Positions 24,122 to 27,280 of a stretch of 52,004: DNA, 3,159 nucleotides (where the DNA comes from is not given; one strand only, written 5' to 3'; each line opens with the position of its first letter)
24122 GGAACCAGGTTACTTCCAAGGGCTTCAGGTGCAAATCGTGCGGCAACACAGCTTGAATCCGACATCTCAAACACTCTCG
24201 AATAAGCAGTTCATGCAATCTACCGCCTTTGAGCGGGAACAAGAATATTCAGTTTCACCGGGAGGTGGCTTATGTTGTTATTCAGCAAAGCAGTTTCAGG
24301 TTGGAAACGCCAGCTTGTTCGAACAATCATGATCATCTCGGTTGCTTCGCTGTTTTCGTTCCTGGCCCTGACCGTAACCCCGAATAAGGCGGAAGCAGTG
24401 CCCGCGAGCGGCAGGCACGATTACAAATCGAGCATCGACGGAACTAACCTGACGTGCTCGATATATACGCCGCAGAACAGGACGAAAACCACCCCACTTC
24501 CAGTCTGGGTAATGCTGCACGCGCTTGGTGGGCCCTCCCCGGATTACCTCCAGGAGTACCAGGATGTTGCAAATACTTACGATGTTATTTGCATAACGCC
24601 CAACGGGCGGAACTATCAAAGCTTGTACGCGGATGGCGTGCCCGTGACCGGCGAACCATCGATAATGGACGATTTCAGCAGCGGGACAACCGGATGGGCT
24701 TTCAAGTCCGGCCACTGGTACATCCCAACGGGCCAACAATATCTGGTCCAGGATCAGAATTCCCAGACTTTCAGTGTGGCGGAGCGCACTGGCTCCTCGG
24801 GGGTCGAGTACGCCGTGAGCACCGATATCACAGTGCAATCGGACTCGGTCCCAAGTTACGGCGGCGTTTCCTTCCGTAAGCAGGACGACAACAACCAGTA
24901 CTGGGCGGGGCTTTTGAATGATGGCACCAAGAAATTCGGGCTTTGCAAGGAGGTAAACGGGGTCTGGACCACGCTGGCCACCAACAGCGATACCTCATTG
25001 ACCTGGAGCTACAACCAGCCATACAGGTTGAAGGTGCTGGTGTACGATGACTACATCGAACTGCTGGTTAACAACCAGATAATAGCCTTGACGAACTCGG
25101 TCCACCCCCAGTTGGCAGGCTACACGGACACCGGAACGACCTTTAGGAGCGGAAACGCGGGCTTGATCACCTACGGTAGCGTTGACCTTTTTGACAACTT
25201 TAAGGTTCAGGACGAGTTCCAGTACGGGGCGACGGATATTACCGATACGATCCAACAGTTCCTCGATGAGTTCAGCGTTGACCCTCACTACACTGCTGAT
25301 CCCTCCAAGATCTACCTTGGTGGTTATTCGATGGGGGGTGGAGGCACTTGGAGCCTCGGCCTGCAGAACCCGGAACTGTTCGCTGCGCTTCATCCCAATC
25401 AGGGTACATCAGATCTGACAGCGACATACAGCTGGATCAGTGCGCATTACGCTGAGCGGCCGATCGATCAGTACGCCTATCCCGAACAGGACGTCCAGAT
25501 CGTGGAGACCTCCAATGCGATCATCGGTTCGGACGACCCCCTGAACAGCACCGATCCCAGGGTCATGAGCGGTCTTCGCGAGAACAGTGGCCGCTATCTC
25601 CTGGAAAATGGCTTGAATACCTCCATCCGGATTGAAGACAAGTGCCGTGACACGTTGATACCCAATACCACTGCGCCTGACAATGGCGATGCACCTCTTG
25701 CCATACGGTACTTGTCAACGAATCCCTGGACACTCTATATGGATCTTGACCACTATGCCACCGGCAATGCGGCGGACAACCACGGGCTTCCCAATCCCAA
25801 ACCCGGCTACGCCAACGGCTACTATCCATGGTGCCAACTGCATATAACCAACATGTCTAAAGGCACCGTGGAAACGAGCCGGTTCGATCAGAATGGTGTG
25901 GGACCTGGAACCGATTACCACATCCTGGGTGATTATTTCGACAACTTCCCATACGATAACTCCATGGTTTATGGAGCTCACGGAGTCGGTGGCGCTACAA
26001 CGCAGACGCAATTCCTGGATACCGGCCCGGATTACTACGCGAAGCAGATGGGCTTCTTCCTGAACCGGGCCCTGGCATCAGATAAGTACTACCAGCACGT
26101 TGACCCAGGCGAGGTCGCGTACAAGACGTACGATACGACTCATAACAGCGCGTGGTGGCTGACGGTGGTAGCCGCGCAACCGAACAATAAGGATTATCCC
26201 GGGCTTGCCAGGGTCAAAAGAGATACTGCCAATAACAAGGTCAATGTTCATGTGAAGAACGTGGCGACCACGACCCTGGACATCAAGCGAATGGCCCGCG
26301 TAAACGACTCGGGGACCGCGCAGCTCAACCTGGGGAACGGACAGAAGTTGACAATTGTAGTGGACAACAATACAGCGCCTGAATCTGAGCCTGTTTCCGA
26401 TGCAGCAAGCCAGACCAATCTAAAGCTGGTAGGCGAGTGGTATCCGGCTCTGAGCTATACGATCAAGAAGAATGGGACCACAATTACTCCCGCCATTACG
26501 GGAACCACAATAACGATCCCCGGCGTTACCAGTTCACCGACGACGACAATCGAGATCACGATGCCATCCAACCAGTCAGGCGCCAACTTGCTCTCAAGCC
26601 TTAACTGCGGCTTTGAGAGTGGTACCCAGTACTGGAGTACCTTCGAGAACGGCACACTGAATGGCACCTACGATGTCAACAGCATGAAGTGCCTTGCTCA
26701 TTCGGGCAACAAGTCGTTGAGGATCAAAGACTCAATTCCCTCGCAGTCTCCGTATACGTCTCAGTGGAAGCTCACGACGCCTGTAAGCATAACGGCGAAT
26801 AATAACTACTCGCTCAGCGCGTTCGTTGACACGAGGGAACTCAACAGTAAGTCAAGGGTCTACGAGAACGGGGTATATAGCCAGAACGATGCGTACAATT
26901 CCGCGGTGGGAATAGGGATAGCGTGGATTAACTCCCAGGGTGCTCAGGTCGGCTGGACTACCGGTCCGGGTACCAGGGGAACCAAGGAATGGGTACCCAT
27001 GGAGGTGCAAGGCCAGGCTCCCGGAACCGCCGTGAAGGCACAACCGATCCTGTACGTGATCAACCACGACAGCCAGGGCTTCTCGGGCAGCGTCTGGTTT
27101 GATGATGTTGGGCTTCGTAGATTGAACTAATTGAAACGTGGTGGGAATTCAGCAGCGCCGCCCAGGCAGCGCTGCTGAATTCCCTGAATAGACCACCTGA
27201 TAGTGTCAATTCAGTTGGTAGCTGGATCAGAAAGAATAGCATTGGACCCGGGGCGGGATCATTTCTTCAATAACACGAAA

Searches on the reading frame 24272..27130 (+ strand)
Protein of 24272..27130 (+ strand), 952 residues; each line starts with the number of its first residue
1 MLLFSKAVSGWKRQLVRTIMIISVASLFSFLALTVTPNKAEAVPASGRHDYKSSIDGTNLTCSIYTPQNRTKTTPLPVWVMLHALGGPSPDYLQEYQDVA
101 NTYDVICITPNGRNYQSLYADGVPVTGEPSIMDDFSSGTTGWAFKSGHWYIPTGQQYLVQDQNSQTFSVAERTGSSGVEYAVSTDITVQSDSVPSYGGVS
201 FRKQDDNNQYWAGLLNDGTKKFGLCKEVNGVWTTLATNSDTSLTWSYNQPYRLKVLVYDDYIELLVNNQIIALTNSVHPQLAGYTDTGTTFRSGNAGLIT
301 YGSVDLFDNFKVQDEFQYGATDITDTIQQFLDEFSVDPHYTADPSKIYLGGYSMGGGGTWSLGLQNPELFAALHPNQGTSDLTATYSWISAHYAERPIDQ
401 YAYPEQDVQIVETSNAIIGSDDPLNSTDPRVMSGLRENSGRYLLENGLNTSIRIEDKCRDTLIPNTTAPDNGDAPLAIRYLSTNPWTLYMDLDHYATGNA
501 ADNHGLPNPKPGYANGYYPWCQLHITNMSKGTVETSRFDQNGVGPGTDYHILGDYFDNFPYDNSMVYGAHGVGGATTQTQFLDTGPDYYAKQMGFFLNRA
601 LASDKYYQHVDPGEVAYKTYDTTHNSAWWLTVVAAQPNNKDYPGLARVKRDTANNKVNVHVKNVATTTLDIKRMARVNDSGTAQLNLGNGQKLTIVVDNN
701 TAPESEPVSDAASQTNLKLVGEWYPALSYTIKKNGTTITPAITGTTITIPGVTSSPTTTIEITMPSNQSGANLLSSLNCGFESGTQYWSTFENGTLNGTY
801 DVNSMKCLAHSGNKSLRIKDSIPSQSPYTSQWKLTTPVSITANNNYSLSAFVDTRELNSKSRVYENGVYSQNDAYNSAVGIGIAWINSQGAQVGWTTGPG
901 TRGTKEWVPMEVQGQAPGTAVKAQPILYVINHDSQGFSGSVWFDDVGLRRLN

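Call 55: find_encoding_contigs(protein=window:24272-27130:+, flank=10000, max_places=1)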
Protein window:24272-27130:+ (952 aa): 2 contigs read that carry it; 1 place shown.
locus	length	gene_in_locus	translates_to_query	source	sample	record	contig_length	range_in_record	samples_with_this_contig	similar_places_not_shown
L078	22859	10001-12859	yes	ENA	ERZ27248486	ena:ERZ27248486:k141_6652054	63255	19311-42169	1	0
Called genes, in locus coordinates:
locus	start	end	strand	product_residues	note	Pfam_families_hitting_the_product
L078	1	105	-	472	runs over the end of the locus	PF02629:CoA_binding, PF13380:CoA_binding_2, PF13607:Succ_CoA_lig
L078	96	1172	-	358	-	-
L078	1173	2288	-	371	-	-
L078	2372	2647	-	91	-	-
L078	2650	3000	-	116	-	-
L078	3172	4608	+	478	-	PF01425:Amidase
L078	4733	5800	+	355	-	PF00520:Ion_trans (weak), PF07885:Ion_trans_2, PF02254:TrkA_N, PF22614:Slo-like_RCK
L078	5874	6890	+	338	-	PF03631:Virul_fac_BrkB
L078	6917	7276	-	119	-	PF10571:UPF0547 (faint), PF12172:zf-ChsH2 (faint), PF12773:DZR (weak), PF13248:Zn_ribbon_3 (faint), PF17032:Zn_ribbon_15 (faint)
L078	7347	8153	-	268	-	PF00198:2-oxoacid_dh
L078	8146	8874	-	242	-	PF05175:MTS (weak), PF01209:Ubie_methyltran, PF08003:Methyltransf_9 (weak), PF13489:Methyltransf_23, PF13847:Methyltransf_31, PF08241:Methyltransf_11, PF08242:Methyltransf_12, PF13649:Methyltransf_25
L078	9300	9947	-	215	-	-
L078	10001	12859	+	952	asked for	PF00326:Peptidase_S9 (faint)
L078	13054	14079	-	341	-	PF08003:Methyltransf_9, PF03141:Methyltransf_29, PF01209:Ubie_methyltran, PF13489:Methyltransf_23, PF02353:CMAS, PF07021:MetW, PF08241:Methyltransf_11, PF08242:Methyltransf_12, +2 more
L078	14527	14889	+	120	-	-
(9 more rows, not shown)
